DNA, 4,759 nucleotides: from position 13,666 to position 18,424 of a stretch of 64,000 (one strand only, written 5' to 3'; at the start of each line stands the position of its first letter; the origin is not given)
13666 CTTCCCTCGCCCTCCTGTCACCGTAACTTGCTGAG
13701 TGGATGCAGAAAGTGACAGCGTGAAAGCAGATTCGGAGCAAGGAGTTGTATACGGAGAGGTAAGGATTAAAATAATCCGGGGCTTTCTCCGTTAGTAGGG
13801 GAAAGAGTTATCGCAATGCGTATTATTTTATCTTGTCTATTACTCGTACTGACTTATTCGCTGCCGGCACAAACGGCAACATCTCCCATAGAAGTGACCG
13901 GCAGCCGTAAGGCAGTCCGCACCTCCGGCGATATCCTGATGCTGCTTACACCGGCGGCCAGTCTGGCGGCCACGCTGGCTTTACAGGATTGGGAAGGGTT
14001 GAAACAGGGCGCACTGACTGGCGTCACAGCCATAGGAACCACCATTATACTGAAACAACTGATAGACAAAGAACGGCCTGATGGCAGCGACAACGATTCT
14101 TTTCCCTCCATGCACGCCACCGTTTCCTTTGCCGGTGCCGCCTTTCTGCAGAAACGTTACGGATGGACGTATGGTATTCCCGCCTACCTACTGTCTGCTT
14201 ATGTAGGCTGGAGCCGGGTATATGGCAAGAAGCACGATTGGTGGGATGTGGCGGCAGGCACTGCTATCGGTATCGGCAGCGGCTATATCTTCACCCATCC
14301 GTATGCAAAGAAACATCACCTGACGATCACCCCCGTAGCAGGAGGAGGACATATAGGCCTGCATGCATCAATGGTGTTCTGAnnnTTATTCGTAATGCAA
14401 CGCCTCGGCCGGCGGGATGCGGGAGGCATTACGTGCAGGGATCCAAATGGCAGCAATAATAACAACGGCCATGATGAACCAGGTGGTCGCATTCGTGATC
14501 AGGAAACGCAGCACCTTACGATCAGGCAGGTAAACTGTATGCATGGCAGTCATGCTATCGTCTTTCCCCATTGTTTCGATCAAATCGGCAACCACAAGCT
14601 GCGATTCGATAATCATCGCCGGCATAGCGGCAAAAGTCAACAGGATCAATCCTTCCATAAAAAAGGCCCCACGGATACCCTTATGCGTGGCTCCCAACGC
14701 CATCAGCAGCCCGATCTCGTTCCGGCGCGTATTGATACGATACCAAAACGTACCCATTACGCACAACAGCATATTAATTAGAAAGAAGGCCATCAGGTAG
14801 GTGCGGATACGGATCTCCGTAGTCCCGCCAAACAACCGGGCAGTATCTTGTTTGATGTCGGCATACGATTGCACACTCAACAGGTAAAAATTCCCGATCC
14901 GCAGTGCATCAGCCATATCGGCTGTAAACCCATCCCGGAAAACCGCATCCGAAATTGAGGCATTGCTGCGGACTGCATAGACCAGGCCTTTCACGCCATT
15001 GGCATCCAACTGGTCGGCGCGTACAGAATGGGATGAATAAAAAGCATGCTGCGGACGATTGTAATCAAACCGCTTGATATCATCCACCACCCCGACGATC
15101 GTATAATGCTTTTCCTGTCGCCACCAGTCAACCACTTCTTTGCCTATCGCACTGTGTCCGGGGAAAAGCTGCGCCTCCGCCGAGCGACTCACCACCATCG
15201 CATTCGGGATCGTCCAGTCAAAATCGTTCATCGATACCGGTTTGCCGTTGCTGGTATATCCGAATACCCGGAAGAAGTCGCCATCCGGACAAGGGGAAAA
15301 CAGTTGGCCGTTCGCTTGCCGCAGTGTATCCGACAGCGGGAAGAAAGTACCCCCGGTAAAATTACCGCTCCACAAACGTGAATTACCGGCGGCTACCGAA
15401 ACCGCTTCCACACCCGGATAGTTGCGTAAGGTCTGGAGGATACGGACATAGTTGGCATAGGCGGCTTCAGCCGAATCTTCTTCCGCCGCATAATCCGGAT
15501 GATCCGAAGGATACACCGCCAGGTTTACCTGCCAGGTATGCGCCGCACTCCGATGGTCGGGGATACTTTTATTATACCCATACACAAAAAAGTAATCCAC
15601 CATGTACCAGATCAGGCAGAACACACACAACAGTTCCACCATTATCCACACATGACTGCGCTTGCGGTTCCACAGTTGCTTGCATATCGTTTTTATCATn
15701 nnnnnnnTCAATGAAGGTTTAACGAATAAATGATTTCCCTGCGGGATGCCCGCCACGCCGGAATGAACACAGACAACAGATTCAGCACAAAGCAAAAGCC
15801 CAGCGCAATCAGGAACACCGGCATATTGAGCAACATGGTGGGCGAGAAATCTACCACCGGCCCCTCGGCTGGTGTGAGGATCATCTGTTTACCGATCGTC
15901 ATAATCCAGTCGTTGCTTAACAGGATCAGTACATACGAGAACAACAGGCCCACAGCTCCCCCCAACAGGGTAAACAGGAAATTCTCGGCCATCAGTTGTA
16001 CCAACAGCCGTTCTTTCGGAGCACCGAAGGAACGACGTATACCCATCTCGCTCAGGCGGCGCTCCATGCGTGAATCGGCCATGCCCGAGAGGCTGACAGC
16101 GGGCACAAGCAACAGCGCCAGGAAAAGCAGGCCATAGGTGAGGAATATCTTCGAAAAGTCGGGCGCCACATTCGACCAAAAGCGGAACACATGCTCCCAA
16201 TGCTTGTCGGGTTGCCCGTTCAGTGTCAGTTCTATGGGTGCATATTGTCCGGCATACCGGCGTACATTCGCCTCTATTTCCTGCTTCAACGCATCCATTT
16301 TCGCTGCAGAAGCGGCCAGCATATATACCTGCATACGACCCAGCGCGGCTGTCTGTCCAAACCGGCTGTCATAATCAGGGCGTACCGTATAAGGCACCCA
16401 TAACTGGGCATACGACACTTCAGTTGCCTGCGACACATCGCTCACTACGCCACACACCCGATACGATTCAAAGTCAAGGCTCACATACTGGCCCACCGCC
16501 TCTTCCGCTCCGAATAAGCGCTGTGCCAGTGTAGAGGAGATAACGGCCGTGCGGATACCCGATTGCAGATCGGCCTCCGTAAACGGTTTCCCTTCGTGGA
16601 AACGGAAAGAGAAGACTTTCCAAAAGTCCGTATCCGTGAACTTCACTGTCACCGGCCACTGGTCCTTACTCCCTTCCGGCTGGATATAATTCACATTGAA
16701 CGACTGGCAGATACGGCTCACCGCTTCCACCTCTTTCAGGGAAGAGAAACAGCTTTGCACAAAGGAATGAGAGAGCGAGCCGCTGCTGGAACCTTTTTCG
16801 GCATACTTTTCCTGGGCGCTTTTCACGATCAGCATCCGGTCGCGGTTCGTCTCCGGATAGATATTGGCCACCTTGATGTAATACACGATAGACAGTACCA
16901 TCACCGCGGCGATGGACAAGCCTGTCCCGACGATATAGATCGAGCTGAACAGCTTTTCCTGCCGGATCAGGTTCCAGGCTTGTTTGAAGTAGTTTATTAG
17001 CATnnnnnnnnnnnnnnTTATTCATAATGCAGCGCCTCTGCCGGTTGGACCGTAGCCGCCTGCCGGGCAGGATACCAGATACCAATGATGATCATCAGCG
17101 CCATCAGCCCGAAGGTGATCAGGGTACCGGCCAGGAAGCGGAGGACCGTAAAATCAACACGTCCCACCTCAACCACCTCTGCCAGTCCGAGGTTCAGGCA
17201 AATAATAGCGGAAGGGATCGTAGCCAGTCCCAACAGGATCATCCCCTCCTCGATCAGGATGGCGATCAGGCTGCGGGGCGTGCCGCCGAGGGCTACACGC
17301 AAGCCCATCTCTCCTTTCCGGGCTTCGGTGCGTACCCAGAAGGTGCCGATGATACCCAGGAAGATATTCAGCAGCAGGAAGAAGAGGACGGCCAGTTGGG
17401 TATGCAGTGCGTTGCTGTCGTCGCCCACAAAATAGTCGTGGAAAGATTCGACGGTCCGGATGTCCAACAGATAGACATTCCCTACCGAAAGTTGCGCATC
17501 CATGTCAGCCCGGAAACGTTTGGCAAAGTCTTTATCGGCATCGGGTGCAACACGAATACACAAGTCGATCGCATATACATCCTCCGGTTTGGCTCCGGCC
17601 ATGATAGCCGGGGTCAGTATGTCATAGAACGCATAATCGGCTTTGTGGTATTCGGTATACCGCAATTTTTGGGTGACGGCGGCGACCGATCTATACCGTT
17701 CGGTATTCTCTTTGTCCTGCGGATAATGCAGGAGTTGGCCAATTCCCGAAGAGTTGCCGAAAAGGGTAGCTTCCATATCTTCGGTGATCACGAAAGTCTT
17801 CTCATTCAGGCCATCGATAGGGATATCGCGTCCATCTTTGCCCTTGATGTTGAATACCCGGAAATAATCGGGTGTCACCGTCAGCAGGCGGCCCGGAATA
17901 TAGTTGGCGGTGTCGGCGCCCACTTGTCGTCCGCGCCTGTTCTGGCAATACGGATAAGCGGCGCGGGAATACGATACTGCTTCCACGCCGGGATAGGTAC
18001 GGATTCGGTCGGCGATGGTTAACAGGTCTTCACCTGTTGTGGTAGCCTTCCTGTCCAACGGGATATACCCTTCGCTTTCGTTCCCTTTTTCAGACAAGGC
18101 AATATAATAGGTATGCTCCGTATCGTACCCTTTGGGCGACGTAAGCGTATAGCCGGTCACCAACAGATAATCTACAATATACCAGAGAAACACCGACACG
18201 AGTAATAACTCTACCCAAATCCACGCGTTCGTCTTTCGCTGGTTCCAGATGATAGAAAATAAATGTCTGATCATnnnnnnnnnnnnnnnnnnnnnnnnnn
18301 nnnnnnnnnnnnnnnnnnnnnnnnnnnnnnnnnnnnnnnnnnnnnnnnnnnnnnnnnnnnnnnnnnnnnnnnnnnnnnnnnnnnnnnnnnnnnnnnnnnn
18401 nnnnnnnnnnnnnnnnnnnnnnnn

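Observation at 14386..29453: Ten FtsX/MacB-type permease genes share one ATPase and one HlyD adaptor in a single 15-kb operon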

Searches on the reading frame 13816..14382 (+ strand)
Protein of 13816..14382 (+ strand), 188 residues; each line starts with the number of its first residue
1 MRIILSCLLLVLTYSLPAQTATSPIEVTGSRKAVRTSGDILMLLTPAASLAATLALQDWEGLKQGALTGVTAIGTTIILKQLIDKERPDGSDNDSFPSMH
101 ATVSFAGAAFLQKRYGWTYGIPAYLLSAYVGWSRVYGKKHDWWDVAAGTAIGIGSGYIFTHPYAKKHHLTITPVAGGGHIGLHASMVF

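Call 6: search_protein_families(library=pfam, proteins=[window:13816-14382:+], max_evalue=0.001)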
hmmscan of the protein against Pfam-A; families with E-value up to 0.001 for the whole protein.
window:13816-14382:+ (188 aa): 2 families
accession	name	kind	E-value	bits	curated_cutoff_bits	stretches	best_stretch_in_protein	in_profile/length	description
PF01569.27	PAP2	-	3.8e-12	46.5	27.2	1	89-162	47-124/130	PAP2 superfamily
PF14378.12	PAP2_3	-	0.00021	21.6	27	1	10-156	74-188/190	PAP2 superfamily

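Call 76: search_protein_families(library=ncbifam, proteins=[window:13816-14382:+], max_evalue=0.001)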
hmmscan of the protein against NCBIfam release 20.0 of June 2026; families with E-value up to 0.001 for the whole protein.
window:13816-14382:+ (188 aa): 2 families
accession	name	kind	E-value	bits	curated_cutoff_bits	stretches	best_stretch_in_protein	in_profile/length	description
NF007159.0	PRK09597.1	equivalog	4.6e-07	29.7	177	1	49-163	66-188/191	lipid A 1-phosphatase LpxE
NF008813.0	PRK11837.1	equivalog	0.00013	21.9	229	1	92-151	101-160/202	undecaprenyl-diphosphate phosphatase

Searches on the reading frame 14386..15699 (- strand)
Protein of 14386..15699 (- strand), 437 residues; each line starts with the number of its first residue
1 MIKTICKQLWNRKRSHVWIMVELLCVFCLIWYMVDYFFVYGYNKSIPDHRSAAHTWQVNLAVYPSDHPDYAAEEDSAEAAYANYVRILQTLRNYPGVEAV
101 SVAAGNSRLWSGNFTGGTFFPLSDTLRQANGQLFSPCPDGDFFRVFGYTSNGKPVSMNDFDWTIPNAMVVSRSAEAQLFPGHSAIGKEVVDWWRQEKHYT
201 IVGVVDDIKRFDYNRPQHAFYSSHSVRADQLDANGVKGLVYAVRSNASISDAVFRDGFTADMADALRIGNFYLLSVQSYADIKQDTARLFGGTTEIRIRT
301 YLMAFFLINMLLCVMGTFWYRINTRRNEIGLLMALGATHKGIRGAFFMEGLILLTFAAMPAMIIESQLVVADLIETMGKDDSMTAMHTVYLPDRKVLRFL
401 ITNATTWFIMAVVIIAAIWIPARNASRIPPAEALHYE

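Call 4: search_protein_families(library=pfam, proteins=[window:14386-15699:-], max_evalue=0.01)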
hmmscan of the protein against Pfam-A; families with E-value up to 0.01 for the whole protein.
window:14386-15699:- (437 aa): 2 families
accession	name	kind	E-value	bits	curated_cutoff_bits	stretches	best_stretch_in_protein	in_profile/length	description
PF12704.14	MacB_PCD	-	1.9e-08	35.3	27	1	41-251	24-199/207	MacB-like periplasmic core domain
PF02687.27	FtsX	-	1.7e-06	28.5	25.5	1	302-430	3-120/120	FtsX-like permease C-terminal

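Call 7: search_protein_families(library=ncbifam, proteins=[window:14386-15699:-], max_evalue=0.001)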
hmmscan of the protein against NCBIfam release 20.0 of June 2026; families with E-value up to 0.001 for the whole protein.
window:14386-15699:- (437 aa): 5 families
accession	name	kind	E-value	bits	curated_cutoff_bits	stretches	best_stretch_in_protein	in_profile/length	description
TIGR03434.1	ADOP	subfamily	6.5e-27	94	622.3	1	77-437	471-803/803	ADOP family duplicated permease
NF038347.1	FtsX_Gpos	exception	9.3e-07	28.5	225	1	276-364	147-236/296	permease-like cell division protein FtsX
TIGR00439.2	FtsX_Gneg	equivalog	3e-05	23.4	255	1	298-369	169-240/292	permease-like cell division protein FtsX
NF007826.0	PRK10535.1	equivalog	8.1e-05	21.1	966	1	140-435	374-646/648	macrolide ABC transporter ATP-binding protein/permease MacB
TIGR02212.1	lolCE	equivalog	0.00085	18.4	362.45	0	317-437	287-411/411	lipoprotein-releasing ABC transporter permease subunit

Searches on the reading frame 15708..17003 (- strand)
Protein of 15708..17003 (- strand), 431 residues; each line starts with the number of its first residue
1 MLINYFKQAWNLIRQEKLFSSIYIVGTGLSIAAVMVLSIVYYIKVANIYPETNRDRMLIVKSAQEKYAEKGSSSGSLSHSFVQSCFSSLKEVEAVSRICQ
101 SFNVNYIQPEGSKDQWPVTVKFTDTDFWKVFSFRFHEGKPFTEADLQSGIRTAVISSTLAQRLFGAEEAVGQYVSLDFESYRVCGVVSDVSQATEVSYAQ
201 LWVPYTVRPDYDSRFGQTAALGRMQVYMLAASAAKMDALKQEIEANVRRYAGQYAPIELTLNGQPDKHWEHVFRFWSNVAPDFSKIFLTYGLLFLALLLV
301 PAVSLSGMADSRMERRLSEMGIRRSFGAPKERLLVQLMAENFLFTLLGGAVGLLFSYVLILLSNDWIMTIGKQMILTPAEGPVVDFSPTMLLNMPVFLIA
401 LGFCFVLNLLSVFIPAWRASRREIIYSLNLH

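Call 4: search_protein_families(library=pfam, proteins=[window:15708-17003:-], max_evalue=0.01)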
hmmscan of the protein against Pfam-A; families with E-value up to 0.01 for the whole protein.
window:15708-17003:- (431 aa): 2 families
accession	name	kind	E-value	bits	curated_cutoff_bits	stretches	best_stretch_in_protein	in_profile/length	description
PF12704.14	MacB_PCD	-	6.3e-29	102.2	27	1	21-245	2-206/207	MacB-like periplasmic core domain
PF02687.27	FtsX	-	1.9e-13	51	25.5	1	293-423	3-119/120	FtsX-like permease C-terminal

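Call 7: search_protein_families(library=ncbifam, proteins=[window:15708-17003:-], max_evalue=0.001)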
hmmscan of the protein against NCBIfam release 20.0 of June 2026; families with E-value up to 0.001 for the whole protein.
window:15708-17003:- (431 aa): 3 families
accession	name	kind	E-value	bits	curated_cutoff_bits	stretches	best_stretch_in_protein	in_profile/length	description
TIGR03434.1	ADOP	subfamily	1.1e-37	129.6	622.3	1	7-427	6-398/803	ADOP family duplicated permease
NF007826.0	PRK10535.1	equivalog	4.3e-11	41.8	966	2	117-207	366-458/648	macrolide ABC transporter ATP-binding protein/permease MacB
TIGR02212.1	lolCE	equivalog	3.2e-05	23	362.45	1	292-422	268-402/411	lipoprotein-releasing ABC transporter permease subunit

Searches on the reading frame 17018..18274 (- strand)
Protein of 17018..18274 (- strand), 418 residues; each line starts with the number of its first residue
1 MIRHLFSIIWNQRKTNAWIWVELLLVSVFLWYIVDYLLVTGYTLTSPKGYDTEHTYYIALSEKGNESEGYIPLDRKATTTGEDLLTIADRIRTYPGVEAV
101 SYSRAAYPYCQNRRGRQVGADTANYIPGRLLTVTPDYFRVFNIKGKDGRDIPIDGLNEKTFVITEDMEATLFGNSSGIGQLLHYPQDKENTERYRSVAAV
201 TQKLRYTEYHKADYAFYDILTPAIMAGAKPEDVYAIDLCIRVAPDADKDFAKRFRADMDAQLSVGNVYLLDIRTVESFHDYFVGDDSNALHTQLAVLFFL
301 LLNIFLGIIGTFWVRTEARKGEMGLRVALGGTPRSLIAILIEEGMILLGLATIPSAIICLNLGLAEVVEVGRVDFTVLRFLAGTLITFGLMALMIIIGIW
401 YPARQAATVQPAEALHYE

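Call 4: search_protein_families(library=pfam, proteins=[window:17018-18274:-], max_evalue=0.01)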
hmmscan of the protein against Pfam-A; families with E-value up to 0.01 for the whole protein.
window:17018-18274:- (418 aa): 2 families
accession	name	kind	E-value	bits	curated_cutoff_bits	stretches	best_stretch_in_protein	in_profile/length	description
PF02687.27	FtsX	-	1.9e-06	28.4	25.5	1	295-411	2-120/120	FtsX-like permease C-terminal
PF12704.14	MacB_PCD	-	4.2e-05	24.4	27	1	75-184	50-143/207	MacB-like periplasmic core domain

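Call 7: search_protein_families(library=ncbifam, proteins=[window:17018-18274:-], max_evalue=0.001)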
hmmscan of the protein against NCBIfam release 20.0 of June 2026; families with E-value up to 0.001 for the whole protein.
window:17018-18274:- (418 aa): 2 families
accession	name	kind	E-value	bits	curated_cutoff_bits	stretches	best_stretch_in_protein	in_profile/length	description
TIGR03434.1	ADOP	subfamily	6.9e-25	87.3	622.3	1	86-418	480-803/803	ADOP family duplicated permease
NF007826.0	PRK10535.1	equivalog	0.00091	17.6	966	0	306-416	538-646/648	macrolide ABC transporter ATP-binding protein/permease MacB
